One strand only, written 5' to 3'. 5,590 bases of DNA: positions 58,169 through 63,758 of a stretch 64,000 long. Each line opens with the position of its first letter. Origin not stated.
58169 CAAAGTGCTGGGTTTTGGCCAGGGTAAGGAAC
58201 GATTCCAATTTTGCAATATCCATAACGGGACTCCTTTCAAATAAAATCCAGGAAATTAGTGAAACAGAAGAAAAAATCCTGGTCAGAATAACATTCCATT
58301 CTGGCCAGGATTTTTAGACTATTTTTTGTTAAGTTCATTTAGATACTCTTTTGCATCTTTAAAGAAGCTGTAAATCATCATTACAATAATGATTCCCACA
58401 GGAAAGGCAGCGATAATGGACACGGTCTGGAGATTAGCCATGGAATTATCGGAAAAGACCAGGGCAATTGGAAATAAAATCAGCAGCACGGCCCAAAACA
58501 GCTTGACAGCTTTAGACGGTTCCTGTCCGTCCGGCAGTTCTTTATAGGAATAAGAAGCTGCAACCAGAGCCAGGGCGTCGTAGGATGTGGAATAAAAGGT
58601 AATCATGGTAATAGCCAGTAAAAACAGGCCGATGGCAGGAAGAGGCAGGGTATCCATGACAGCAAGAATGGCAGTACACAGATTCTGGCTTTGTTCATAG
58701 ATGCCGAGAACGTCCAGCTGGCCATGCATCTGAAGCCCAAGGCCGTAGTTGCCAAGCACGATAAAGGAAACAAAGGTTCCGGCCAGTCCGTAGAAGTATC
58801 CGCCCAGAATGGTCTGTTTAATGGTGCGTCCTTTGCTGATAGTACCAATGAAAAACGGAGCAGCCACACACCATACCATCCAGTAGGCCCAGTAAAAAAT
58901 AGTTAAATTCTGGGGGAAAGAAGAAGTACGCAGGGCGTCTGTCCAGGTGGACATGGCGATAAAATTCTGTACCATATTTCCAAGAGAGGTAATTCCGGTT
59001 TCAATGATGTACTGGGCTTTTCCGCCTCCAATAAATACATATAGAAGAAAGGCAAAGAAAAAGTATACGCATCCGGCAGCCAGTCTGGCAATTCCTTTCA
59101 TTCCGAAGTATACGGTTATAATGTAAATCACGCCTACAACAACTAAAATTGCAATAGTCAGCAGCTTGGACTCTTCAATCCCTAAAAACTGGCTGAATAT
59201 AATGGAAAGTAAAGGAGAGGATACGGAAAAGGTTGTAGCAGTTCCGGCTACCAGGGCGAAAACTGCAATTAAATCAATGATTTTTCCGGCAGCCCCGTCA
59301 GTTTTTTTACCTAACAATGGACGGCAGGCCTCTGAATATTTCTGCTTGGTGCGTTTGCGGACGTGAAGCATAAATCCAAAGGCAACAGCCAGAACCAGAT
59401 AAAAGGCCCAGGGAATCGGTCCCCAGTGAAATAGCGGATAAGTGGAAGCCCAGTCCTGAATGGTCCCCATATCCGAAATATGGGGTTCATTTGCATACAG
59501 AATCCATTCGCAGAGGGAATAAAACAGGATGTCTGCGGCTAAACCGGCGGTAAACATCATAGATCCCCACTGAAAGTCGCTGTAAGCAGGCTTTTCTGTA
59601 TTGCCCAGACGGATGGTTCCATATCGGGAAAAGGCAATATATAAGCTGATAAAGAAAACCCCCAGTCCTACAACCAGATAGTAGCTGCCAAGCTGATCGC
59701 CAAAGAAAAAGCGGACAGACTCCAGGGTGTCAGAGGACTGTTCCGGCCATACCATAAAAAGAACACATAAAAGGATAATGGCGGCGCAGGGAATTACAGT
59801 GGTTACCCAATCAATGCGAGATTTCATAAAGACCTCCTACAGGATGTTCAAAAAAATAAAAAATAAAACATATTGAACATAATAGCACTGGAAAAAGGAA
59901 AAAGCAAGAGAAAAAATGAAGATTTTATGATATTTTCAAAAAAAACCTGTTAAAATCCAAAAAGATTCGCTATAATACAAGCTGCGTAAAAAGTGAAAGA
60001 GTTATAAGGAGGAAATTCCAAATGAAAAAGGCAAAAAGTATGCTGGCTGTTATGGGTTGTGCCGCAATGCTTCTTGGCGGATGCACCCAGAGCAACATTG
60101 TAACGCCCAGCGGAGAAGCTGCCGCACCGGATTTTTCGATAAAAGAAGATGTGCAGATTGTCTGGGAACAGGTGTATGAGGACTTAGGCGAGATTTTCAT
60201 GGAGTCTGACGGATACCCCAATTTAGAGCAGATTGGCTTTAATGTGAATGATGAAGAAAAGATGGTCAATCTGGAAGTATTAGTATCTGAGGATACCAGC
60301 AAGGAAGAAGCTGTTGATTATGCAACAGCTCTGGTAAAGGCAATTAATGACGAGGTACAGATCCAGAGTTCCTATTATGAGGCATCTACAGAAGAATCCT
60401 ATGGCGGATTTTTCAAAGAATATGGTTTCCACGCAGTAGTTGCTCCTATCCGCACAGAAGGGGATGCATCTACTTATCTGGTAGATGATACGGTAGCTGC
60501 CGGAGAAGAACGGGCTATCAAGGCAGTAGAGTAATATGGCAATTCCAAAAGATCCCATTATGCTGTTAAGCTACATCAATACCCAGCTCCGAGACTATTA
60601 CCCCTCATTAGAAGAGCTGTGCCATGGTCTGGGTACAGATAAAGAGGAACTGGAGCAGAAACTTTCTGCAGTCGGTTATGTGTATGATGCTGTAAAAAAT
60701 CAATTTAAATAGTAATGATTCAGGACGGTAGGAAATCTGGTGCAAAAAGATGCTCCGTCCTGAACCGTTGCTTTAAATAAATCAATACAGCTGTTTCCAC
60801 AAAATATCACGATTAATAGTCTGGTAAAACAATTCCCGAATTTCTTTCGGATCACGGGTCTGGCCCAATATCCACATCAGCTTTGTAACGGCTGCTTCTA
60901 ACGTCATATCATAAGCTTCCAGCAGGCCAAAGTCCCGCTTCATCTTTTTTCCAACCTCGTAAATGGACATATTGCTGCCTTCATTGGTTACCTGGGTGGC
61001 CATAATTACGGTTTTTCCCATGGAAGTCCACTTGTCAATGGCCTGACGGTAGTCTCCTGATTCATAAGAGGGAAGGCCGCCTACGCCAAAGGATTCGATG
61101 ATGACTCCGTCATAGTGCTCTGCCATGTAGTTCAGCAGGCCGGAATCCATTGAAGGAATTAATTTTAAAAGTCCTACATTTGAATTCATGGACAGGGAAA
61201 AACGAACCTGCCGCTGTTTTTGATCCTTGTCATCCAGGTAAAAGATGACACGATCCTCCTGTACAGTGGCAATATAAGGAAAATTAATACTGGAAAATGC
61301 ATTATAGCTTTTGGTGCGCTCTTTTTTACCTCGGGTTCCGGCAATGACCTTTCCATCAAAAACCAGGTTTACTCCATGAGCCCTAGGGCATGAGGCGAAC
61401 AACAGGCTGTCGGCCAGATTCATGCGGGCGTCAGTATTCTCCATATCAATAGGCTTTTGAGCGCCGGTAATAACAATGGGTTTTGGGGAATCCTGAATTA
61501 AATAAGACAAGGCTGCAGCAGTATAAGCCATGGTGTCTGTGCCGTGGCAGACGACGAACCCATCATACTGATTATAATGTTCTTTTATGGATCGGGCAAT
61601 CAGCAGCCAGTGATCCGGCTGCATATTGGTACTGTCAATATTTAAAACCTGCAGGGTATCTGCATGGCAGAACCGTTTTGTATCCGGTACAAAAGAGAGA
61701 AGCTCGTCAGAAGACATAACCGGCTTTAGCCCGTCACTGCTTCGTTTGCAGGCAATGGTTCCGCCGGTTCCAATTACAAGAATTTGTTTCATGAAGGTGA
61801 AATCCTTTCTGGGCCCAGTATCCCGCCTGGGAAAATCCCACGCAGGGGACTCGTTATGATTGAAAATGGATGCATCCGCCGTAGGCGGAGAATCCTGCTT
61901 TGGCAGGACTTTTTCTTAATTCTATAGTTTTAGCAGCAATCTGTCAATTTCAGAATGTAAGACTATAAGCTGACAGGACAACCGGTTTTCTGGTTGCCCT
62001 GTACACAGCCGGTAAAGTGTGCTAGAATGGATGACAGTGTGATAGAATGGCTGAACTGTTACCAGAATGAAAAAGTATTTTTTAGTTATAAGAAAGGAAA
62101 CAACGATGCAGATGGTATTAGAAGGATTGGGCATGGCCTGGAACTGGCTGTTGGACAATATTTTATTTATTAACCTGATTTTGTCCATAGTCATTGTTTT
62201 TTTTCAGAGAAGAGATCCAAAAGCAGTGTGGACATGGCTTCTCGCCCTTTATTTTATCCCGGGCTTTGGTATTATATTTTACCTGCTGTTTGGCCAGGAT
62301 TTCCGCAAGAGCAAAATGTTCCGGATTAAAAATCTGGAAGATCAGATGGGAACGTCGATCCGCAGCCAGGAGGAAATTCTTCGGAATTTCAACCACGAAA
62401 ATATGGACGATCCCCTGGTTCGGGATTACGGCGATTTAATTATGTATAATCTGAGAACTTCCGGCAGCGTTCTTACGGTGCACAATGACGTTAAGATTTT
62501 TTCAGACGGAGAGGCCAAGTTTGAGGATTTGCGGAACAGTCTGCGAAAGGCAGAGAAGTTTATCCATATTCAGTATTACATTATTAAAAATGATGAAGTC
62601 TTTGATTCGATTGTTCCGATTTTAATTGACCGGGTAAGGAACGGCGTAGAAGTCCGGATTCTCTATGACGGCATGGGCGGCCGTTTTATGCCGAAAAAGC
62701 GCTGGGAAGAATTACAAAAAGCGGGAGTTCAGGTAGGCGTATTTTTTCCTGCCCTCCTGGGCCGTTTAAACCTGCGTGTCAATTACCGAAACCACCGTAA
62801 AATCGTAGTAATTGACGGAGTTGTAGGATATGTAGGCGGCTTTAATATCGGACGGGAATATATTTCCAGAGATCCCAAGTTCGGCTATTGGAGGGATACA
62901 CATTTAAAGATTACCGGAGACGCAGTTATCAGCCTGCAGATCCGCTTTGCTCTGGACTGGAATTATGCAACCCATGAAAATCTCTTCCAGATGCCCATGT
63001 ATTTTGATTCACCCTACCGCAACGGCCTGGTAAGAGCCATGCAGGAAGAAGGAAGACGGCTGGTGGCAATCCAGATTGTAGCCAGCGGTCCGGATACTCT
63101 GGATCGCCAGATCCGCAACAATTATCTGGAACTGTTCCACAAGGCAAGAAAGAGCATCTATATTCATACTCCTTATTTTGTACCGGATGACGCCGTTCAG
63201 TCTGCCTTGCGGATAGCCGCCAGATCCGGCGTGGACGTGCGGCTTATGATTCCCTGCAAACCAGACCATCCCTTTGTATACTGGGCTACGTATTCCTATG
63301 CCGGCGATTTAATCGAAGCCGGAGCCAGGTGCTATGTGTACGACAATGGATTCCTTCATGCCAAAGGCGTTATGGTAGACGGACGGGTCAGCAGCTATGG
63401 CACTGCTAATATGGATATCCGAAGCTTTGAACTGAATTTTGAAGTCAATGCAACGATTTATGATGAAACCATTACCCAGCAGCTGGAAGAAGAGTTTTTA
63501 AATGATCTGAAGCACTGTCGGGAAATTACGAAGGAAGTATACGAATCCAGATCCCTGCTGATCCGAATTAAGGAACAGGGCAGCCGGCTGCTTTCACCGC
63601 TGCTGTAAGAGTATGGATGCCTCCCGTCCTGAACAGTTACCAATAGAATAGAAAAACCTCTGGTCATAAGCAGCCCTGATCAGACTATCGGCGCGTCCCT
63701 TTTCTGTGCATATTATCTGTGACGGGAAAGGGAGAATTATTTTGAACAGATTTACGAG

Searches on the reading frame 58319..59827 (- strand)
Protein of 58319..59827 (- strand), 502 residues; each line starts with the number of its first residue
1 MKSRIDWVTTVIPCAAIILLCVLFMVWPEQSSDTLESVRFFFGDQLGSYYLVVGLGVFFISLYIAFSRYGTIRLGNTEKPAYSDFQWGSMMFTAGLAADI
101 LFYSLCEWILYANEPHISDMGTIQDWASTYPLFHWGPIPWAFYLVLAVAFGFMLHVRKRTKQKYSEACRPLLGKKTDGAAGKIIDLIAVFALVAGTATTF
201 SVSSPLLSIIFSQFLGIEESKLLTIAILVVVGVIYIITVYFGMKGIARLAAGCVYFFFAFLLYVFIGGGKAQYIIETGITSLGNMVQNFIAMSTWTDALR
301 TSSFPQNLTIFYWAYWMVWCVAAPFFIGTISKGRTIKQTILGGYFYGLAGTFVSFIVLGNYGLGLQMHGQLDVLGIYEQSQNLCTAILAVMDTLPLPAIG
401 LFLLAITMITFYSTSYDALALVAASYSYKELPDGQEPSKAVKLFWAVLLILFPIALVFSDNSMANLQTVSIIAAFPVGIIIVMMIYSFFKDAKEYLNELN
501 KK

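Call 45: search_protein_families(library=pfam, proteins=[window:58319-59827:-], max_evalue=0.1)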
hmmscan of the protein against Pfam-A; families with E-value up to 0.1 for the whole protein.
window:58319-59827:- (502 aa): 1 family
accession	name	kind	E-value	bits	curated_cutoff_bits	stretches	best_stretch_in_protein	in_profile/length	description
PF02028.23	BCCT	-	4.7e-125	418.2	27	1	11-494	3-484/485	BCCT, betaine/carnitine/choline family transporter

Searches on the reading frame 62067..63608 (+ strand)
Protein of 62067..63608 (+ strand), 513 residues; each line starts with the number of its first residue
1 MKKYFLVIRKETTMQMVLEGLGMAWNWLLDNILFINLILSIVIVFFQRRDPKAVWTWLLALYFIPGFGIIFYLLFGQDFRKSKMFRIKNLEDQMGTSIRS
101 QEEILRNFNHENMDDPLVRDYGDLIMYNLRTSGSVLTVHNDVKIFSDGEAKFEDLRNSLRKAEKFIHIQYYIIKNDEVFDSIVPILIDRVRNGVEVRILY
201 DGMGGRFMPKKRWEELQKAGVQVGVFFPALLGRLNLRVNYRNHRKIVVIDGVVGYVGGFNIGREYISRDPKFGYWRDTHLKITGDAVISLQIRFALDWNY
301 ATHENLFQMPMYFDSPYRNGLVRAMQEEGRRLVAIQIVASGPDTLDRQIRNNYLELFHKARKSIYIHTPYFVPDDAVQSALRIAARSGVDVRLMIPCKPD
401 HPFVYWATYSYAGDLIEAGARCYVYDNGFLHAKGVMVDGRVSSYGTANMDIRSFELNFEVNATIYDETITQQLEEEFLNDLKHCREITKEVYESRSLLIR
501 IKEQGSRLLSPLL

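Call 45: search_protein_families(library=pfam, proteins=[window:62067-63608:+], max_evalue=0.1)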
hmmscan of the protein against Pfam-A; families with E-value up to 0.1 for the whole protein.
window:62067-63608:+ (513 aa): 3 families
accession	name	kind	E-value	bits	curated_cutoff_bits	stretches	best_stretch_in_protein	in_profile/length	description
PF13091.12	PLDc_2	-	1.4e-46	158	27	2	354-480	2-131/132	PLD-like domain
PF00614.28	PLDc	-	3.1e-15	55.8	21.9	2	427-452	2-27/28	Phospholipase D Active site motif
PF13396.11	PLDc_N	-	1e-07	32.3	23.3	1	36-77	3-42/42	Phospholipase_D-nuclease N-terminal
